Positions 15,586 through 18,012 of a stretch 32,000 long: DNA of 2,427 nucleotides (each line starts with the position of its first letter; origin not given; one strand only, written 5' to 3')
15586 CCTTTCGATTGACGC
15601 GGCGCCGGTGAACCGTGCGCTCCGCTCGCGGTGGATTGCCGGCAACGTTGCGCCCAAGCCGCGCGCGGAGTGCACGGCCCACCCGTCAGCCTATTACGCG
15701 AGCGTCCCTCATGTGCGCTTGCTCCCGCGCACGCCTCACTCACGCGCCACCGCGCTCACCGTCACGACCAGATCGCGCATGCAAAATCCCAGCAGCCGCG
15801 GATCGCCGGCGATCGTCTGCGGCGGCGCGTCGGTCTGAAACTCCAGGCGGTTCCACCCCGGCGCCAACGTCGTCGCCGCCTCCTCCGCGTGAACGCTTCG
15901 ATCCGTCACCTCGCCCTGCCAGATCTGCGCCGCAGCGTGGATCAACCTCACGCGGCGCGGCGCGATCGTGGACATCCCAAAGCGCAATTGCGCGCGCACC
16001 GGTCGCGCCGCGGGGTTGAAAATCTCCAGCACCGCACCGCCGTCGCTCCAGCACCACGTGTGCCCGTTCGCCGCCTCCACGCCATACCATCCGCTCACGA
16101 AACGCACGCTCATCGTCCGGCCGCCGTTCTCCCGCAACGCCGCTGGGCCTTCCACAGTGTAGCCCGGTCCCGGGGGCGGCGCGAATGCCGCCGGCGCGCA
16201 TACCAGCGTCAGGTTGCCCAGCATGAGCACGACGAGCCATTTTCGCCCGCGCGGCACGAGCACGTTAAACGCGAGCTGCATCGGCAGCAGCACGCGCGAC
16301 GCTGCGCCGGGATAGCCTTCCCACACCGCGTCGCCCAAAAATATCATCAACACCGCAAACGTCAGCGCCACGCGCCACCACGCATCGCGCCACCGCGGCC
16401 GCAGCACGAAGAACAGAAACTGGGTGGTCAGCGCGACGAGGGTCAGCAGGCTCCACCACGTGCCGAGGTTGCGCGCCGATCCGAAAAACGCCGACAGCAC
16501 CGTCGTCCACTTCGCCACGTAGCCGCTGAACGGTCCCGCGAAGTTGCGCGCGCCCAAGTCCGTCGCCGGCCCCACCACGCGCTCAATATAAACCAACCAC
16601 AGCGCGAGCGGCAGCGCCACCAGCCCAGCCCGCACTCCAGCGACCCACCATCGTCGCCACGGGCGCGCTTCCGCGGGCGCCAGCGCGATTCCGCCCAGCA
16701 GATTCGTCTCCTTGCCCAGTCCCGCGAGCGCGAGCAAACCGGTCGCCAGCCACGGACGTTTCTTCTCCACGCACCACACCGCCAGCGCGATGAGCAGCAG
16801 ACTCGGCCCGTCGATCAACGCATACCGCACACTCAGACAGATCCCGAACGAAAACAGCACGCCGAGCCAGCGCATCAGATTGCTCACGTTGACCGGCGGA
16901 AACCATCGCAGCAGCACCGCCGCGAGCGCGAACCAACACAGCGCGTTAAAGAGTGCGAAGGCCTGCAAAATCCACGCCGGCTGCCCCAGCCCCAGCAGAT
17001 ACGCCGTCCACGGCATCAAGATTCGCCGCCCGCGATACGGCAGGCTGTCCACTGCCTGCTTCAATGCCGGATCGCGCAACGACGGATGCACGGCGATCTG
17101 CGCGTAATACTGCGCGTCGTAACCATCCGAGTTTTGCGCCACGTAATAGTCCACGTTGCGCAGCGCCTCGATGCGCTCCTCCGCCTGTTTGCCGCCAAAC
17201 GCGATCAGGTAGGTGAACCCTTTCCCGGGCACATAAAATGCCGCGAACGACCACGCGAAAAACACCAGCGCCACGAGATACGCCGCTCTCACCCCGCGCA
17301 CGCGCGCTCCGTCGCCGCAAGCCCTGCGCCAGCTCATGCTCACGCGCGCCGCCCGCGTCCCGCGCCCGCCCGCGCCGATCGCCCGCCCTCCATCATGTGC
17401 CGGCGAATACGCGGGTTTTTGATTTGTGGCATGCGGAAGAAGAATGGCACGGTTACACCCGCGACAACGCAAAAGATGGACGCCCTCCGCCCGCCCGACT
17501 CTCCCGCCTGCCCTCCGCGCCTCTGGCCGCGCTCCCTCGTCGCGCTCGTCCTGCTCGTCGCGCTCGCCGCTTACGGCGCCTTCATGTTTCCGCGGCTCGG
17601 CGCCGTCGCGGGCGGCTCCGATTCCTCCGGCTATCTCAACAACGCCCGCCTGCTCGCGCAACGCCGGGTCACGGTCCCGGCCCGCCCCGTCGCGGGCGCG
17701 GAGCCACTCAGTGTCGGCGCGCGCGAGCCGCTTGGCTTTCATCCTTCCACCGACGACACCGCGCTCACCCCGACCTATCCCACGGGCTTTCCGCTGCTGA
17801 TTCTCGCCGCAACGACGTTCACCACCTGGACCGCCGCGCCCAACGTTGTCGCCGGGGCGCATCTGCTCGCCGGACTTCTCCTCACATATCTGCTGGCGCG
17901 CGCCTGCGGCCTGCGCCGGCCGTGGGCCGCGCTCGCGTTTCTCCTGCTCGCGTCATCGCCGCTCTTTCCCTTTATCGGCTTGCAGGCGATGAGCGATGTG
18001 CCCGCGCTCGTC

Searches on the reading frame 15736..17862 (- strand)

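Call 24: search_protein_families(library=pfam, proteins=[window:15736-17862:-], max_evalue=0.001)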
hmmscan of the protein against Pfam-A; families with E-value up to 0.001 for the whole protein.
window:15736-17862:- (708 aa): 1 family
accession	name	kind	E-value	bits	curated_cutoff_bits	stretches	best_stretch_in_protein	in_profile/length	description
PF09594.16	GT87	-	0.00052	20.3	25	1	296-506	20-230/237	Glycosyltransferase family 87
